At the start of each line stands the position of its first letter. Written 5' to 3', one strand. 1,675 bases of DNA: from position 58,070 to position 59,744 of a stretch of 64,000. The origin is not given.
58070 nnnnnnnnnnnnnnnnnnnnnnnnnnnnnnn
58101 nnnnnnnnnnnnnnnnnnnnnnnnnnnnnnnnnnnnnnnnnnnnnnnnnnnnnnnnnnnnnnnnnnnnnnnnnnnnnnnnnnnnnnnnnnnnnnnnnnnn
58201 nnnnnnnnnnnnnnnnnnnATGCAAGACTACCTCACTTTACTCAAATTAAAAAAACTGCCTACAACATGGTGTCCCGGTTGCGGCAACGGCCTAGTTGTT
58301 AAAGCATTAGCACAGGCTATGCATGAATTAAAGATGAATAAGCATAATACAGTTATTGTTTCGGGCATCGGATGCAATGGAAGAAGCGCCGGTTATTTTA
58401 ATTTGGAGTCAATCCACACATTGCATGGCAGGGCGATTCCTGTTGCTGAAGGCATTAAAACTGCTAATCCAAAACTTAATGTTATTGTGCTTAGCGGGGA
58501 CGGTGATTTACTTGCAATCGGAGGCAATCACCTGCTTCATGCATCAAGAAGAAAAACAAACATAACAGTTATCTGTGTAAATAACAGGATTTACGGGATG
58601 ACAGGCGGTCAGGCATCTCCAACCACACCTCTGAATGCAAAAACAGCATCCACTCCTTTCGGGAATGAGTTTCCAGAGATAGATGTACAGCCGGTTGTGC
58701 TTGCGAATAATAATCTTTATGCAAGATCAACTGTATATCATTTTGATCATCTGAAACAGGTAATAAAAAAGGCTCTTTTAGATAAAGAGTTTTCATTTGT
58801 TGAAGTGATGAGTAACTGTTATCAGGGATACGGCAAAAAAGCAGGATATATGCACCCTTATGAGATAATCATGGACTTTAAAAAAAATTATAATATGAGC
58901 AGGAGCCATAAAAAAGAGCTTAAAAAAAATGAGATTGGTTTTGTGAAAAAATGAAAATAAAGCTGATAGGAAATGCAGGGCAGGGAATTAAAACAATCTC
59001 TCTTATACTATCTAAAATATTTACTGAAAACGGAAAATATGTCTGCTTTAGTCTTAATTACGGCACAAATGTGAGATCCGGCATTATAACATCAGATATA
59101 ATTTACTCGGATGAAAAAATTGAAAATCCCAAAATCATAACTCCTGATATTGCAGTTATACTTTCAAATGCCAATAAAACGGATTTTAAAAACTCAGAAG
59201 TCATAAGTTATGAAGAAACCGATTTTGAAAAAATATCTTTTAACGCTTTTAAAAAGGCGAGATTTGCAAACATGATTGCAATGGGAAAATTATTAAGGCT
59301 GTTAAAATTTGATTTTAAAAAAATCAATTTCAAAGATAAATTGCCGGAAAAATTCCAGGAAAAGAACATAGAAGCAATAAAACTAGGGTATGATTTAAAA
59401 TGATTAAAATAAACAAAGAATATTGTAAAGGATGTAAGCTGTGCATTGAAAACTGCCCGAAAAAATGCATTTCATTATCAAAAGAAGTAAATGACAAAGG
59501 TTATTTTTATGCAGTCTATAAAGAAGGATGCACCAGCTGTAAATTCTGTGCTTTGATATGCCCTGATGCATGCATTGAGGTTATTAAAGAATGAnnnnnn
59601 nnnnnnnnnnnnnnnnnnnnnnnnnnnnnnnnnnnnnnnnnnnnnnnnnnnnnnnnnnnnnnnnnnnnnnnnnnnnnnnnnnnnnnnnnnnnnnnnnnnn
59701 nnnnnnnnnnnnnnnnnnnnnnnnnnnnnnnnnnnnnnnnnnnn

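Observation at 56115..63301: Two tandem OFOR operons in delta-X-alpha-beta-gamma order, each with an NAD(P) oxidoreductase inserted between delta and alpha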

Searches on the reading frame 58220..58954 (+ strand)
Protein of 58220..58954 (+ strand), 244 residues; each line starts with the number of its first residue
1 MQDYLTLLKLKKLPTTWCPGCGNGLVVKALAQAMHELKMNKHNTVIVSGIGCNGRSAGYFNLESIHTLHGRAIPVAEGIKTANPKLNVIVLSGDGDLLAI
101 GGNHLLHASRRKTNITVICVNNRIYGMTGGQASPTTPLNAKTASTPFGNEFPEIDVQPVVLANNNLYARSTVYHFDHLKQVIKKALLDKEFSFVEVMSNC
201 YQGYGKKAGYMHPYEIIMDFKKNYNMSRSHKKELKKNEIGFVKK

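Call 3: search_protein_families(library=pfam, proteins=[window:58220-58954:+])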
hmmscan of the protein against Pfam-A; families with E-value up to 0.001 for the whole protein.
window:58220-58954:+ (244 aa): 1 family
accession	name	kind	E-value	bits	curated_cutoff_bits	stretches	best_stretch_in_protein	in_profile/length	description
PF02775.26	TPP_enzyme_C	-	1.6e-30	106.3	21.9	1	52-196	4-151/151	Thiamine pyrophosphate enzyme, C-terminal TPP binding domain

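Call 5: search_protein_families(library=ncbifam, proteins=[window:58220-58954:+], max_evalue=0.00001)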
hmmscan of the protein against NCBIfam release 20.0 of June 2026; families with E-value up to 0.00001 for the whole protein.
window:58220-58954:+ (244 aa): 18 families
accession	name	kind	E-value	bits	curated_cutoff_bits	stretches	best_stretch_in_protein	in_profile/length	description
NF007207.0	PRK09628.1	equivalog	5.5e-66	223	364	1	3-238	4-239/277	2-oxoglutarate ferredoxin oxidoreductase subunit beta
NF008820.0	PRK11866.1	equivalog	1.3e-64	218.4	402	1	9-221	10-221/287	2-oxoacid ferredoxin oxidoreductase subunit beta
TIGR02177.1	PorB_KorB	subfamily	3.5e-64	217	261.9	1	16-201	2-188/286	2-oxoacid:acceptor oxidoreductase, beta subunit, pyruvate/2-ketoisovalerate family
NF041171.1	Oxoac_fdxbeta_Archa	equivalog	2.6e-61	207.5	423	1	16-201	4-190/296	2-oxoacid:ferredoxin oxidoreductase subunit beta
NF008821.0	PRK11869.1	equivalog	5.7e-55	186.2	438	1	10-201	9-201/286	2-oxoacid ferredoxin oxidoreductase subunit beta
NF008819.1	PRK11865.1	equivalog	1.1e-20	74.1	405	1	16-207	19-219/300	pyruvate synthase subunit PorB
NF008818.0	PRK11864.1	subfamily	2.4e-16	59.7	405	1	16-205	19-213/300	3-methyl-2-oxobutanoate dehydrogenase subunit beta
TIGR03336.1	IOR_alpha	equivalog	7.5e-16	57.6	650.9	1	9-202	350-533/595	indolepyruvate ferredoxin oxidoreductase subunit alpha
NF045792.1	OxalOxredbeta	equivalog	3.6e-13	49.2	590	1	18-205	24-230/311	oxalate oxidoreductase subunit beta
NF004813.0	PRK06163.1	equivalog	4.9e-12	46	240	1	69-136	59-126/202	hypothetical protein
TIGR03846.1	sulfopy_beta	equivalog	3.8e-10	40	221.5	1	70-137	45-113/182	sulfopyruvate decarboxylase subunit beta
NF045766.1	PhenlGlyoxDHPadI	equivalog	1.4e-09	37.2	700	1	62-204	204-358/443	NADH-dependent phenylglyoxylate dehydrogenase subunit beta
NF005485.1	PRK07092.1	equivalog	7.9e-08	31.5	493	1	70-199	399-519/523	benzoylformate decarboxylase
NF006052.0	PRK08199.1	subfamily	4.3e-07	28.6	539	1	70-127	418-474/559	thiamine pyrophosphate protein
TIGR03297.1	Ppyr-DeCO2ase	equivalog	1.5e-06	27.5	312.5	1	70-136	223-289/360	phosphonopyruvate decarboxylase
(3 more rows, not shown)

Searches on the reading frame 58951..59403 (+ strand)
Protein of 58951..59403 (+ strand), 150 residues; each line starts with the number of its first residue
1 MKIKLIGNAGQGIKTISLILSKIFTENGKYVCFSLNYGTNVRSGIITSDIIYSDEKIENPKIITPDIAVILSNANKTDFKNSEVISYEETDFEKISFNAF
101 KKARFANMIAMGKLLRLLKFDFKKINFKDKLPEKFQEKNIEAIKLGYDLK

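Call 3: search_protein_families(library=pfam, proteins=[window:58951-59403:+])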
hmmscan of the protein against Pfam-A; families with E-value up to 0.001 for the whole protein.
window:58951-59403:+ (150 aa): 1 family
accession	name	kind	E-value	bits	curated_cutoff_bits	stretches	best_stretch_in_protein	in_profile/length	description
PF01558.24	POR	-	1.9e-17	64.4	27.4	2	9-72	1-65/173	Pyruvate ferredoxin/flavodoxin oxidoreductase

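Call 5: search_protein_families(library=ncbifam, proteins=[window:58951-59403:+], max_evalue=0.00001)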
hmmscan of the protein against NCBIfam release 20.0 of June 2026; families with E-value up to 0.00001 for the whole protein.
window:58951-59403:+ (150 aa): 8 families
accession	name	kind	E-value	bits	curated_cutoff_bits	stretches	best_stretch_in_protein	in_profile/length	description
NF006323.0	PRK08537.1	equivalog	3.7e-15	55.7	235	1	3-77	5-80/181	2-oxoacid:ferredoxin oxidoreductase subunit gamma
TIGR03710.1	OAFO_sf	subfamily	6.4e-13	48.1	482.75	1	2-149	3-172/561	2-oxoacid:acceptor oxidoreductase subunit alpha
TIGR02175.1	PorC_KorC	subfamily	1.3e-10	41.3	81.1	1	2-73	3-75/177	2-oxoacid:acceptor oxidoreductase, gamma subunit, pyruvate/2-ketoisovalerate family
NF005325.0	PRK06853.1-5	equivalog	1.3e-08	34.8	230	0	82-149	122-190/192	indolepyruvate oxidoreductase subunit beta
NF040683.1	PorC_Meth_Thtga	equivalog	8.1e-08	32.2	270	0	2-73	3-75/177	pyruvate synthase subunit PorC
NF006275.0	PRK08441.1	equivalog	1.1e-07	31.6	216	1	2-77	4-79/185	2-oxoglutarate-acceptor oxidoreductase subunit OorC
NF005322.0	PRK06853.1-2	equivalog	3.3e-07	30.3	237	0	2-66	7-70/197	indolepyruvate oxidoreductase subunit beta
NF006211.0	PRK08338.1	equivalog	3.8e-07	29.8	239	0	1-83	1-87/170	2-oxoacid:ferredoxin oxidoreductase subunit gamma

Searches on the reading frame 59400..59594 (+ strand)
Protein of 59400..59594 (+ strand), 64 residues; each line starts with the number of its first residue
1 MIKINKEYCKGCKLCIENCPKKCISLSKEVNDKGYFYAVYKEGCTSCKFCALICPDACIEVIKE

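Call 3: search_protein_families(library=pfam, proteins=[window:59400-59594:+])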
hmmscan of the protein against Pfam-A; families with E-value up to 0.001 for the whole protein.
window:59400-59594:+ (64 aa): 9 families
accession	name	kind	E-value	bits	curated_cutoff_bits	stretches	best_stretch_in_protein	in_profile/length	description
PF14697.11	Fer4_21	-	4.1e-10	40.1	35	2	1-26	33-59/59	4Fe-4S dicluster domain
PF00037.32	Fer4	-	2.3e-08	33.9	21.1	1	2-25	1-24/24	4Fe-4S binding domain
PF12838.12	Fer4_7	-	8.6e-08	33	27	1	9-56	2-50/52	4Fe-4S dicluster domain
PF13187.11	Fer4_9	-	1.3e-05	25.5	27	1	8-59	1-52/52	4Fe-4S dicluster domain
PF12797.12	Fer4_2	-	1.7e-05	24.9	24.5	0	2-20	3-21/22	4Fe-4S binding domain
PF12837.12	Fer4_6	-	2.8e-05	24.3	25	1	2-22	2-22/24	4Fe-4S binding domain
PF13484.11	Fer4_16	-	4.5e-05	24.6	30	1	9-32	2-26/66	4Fe-4S double cluster binding domain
PF13237.11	Fer4_10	-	0.00027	21.3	25.5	1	1-55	1-53/53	4Fe-4S dicluster domain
PF12800.12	Fer4_4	-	0.00044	20.8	24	0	42-56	2-16/17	4Fe-4S binding domain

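Call 5: search_protein_families(library=ncbifam, proteins=[window:59400-59594:+], max_evalue=0.00001)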
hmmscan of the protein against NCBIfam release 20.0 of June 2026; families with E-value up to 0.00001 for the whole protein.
window:59400-59594:+ (64 aa): 17 families
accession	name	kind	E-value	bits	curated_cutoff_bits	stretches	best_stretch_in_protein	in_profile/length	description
NF042987.1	OGOR_delta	exception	2.4e-13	50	125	1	2-61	26-87/89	2-oxoglutarate ferredoxin oxidoreductase subunit delta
NF040684.1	PorD_Arch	equivalog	9.3e-11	41.7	120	1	2-29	57-84/85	pyruvate synthase subunit PorD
TIGR02179.1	PorD_KorD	subfamily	1.6e-10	40.9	60.05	1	2-29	50-77/78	2-oxoacid:acceptor oxidoreductase, delta subunit, pyruvate/2-ketoisovalerate family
TIGR01944.1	rnfB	subfamily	8.4e-09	35.2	68.7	1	6-32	142-168/190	RnfABCDGE type electron transport complex subunit B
NF007205.0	PRK09626.1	equivalog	4e-08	33.2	93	1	3-62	13-74/105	2-oxoglutarate-acceptor oxidoreductase subunit OorD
NF003475.0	PRK05113.1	equivalog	6.5e-08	32.7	203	0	4-29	140-165/190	electron transport complex subunit RsxB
NF004536.0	PRK05888.1-1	equivalog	1e-07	31.5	212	1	6-40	57-91/180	NADH-quinone oxidoreductase subunit NuoI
NF045790.1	OxalOxreddelta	equivalog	1.8e-07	30.6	230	0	3-29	285-311/316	oxalate oxidoreductase subunit delta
TIGR01971.1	NuoI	subfamily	3e-07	30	113.05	0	41-63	41-63/121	NADH-quinone oxidoreductase, chain I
NF004541.0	PRK05888.2-2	equivalog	5e-07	29.7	217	0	37-62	56-81/168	NADH-quinone oxidoreductase subunit NuoI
NF006221.0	PRK08348.1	subfamily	5.2e-07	29.4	124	1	2-62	39-95/136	NADH-plastoquinone oxidoreductase subunit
NF005415.0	PRK06991.1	equivalog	1.2e-06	28.4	281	1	3-62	81-135/284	electron transport complex subunit RsxB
NF042909.1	FMH_DH_FwdF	exception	1.3e-06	27.8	375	1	2-62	94-158/336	tungsten-dependent formylmethanofuran dehydrogenase subunit FwdF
NF007202.0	PRK09623.1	equivalog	2.6e-06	27.7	166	0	2-29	76-103/105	3-methyl-2-oxobutanoate dehydrogenase subunit delta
NF006446.0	PRK08764.1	equivalog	3.5e-06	26.9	220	0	6-27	115-136/139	Rnf electron transport complex subunit RnfB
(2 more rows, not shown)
